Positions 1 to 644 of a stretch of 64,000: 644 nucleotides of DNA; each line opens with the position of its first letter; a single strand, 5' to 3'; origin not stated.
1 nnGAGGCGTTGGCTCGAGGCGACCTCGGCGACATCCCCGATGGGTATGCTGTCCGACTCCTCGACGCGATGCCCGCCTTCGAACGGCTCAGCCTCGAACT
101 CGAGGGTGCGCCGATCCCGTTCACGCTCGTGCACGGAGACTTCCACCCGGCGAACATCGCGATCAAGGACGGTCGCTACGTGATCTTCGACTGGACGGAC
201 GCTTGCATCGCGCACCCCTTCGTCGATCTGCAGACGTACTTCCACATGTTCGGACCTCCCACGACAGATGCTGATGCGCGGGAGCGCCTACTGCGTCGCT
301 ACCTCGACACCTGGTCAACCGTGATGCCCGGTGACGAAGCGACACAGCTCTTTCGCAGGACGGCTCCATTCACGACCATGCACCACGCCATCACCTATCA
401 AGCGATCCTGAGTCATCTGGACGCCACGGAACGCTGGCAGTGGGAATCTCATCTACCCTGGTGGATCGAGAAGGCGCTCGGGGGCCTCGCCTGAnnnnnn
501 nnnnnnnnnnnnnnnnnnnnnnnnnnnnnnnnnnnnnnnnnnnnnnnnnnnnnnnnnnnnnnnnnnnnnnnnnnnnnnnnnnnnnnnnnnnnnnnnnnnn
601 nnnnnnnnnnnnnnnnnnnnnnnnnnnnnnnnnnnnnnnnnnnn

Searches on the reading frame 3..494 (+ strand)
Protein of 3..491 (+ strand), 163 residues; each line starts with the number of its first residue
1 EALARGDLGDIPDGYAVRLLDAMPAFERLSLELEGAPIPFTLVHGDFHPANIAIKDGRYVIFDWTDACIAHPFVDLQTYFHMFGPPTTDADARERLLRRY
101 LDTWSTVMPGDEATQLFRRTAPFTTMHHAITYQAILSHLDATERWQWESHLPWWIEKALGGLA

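Call 7: search_protein_families(library=pfam, proteins=[window:9-494:+], max_evalue=0.01)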
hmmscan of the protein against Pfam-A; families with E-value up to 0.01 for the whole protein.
window:9-494:+ (161 aa): 1 family
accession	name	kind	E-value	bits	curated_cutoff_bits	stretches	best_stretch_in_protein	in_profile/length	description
PF01636.29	APH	-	4.9e-14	53.1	23.2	1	31-105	159-236/239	Phosphotransferase enzyme family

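Call 66: find_homologous_proteins(query=window:3-491:+, max_evalue=1e-30)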
Query window:3-491:+ (163 aa): 14 proteins with E <= 1e-30 among 192 candidates.
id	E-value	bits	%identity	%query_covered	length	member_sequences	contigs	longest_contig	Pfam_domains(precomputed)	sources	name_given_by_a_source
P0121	1.0e-67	245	67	98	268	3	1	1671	PF01636.30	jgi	jgi:hypothetical protein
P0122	1.4e-53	199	63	79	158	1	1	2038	PF01636.30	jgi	jgi:aminoglycoside phosphotransferase (APT) family kinase protein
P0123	1.6e-53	199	70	74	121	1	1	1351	PF01636.30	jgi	jgi:aminoglycoside phosphotransferase (APT) family kinase protein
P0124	4.1e-52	195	60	89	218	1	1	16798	PF01636.30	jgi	jgi:aminoglycoside phosphotransferase (APT) family kinase protein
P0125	2.4e-46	176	51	99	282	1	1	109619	PF01636.30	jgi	jgi:aminoglycoside phosphotransferase (APT) family kinase protein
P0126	6.8e-43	165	55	82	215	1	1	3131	PF01636.30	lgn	-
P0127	2.2e-39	153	49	93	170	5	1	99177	PF01636.30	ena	-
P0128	6.1e-38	148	49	91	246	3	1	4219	PF01636.30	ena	-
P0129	6.3e-38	148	58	66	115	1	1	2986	PF01636.30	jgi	jgi:aminoglycoside phosphotransferase (APT) family kinase protein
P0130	2.6e-37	146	48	93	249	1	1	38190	PF01636.30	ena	-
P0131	6.4e-35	139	46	92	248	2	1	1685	PF01636.30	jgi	jgi:aminoglycoside phosphotransferase (APT) family kinase protein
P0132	1.0e-34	138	47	93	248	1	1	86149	PF01636.30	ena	-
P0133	5.7e-33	132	51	77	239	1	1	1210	PF01636.30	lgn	-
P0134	1.0e-31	128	42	93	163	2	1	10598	PF01636.30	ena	-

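Call 67: find_encoding_contigs(protein=P0124, flank=6000, max_places=2)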
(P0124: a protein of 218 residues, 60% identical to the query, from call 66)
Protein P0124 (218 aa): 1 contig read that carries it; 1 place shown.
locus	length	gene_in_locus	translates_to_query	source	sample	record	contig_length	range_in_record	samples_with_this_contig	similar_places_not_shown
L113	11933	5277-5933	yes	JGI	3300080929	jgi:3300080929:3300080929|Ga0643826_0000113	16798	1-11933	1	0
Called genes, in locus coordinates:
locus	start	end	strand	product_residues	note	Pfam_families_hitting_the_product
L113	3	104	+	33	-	?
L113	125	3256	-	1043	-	PF00211:Guanylate_cyc, PF12773:DZR (weak), PF13240:Zn_Ribbon_1 (weak), PF13191:AAA_16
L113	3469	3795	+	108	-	PF13237:Fer4_10 (faint), PF13484:Fer4_16 (faint), PF00037:Fer4 (weak)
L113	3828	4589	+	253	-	PF01209:Ubie_methyltran, PF13489:Methyltransf_23, PF13847:Methyltransf_31, PF08241:Methyltransf_11, PF08242:Methyltransf_12, PF13649:Methyltransf_25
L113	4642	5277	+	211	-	-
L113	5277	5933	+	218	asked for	PF01636:APH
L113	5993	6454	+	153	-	PF04542:Sigma70_r2 (weak), PF04545:Sigma70_r4 (weak), PF08281:Sigma70_r4_2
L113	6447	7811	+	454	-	-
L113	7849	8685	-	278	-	PF00561:Abhydrolase_1, PF00975:Thioesterase, PF12146:Hydrolase_4, PF12697:Abhydrolase_6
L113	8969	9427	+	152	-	PF00005:ABC_tran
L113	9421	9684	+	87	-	-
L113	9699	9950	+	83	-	-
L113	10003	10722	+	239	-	PF01061:ABC2_membrane, PF12698:ABC2_membrane_3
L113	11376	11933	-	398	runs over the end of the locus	PF28507:Rv1828_C (weak), PF16701:Ad_Cy_reg (weak), PF00211:Guanylate_cyc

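Call 68: find_encoding_contigs(protein=P0121, flank=3000, max_places=2)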
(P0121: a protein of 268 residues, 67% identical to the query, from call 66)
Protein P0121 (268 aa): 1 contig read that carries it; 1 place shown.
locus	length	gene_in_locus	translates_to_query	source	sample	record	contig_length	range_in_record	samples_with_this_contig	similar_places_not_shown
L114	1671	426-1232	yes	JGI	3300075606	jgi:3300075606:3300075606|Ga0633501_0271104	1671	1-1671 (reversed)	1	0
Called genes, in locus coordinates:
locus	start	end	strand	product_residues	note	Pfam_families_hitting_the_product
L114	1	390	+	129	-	?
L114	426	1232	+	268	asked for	PF01636:APH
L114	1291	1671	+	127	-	?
